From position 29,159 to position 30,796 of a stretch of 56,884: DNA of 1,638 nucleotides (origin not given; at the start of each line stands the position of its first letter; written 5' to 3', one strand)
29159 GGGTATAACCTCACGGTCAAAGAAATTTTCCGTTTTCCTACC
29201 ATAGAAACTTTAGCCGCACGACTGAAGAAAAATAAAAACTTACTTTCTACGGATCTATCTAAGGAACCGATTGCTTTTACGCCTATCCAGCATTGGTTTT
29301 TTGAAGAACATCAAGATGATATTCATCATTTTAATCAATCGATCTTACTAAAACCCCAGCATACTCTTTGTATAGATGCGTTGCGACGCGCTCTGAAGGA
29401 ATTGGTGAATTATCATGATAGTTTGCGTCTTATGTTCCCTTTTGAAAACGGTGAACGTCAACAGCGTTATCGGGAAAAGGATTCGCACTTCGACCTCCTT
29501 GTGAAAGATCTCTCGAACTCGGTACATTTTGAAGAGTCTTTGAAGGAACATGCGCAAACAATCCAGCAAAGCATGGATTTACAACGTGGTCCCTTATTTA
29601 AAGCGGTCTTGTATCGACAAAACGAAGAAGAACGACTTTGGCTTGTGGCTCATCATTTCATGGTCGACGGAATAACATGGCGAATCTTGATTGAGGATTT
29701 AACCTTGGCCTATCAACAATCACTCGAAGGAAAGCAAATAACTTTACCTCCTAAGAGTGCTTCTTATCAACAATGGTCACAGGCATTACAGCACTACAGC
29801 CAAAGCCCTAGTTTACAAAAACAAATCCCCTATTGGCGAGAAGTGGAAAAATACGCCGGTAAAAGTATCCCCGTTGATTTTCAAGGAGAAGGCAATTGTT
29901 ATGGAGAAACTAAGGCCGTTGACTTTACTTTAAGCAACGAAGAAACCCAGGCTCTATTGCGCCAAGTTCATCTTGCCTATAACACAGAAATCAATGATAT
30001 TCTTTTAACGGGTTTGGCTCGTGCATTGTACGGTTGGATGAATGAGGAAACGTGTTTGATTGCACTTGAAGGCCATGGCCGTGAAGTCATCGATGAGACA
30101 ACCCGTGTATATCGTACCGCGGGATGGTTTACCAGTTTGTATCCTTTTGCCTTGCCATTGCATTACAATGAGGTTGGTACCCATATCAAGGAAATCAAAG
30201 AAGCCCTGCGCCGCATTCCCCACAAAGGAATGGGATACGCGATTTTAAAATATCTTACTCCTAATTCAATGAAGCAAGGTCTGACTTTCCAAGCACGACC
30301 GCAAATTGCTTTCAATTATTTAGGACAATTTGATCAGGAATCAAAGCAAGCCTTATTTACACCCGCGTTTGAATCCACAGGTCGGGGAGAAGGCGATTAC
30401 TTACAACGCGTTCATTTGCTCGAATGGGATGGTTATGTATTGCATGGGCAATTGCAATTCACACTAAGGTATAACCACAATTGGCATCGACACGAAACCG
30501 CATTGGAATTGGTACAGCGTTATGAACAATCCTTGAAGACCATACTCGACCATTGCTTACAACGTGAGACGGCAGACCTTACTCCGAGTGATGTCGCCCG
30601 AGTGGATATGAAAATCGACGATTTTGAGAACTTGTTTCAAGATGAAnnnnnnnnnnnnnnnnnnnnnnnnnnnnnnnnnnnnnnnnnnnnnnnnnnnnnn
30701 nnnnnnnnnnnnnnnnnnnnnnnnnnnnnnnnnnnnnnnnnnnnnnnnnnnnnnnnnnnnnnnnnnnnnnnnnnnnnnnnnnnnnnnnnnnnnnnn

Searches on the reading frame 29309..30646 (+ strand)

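Call 57: search_protein_families(library=ncbifam, proteins=[window:29309-30646:+], max_evalue=0.001)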
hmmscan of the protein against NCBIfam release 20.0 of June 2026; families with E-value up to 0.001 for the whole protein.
window:29309-30646:+ (446 aa): 4 families
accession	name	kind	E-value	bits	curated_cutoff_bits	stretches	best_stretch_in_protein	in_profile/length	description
NF004282.0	PRK05691.1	subfamily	9.9e-100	333.8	4090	1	6-434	2810-3239/4334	non-ribosomal peptide synthase/polyketide synthase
TIGR01720.1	NRPS-para261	subfamily_domain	1.7e-44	151.4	74.2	1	289-442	2-155/155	non-ribosomal peptide synthase domain TIGR01720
NF038078.1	NRPS_MxcG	equivalog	2e-08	32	2300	1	24-197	43-213/1442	myxochelin non-ribosomal peptide synthetase MxcG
NF047350.1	aureusi_NRPS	equivalog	5.1e-07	26.9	2500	1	15-209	1024-1204/2373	aureusimine non-ribosomal peptide synthetase AusA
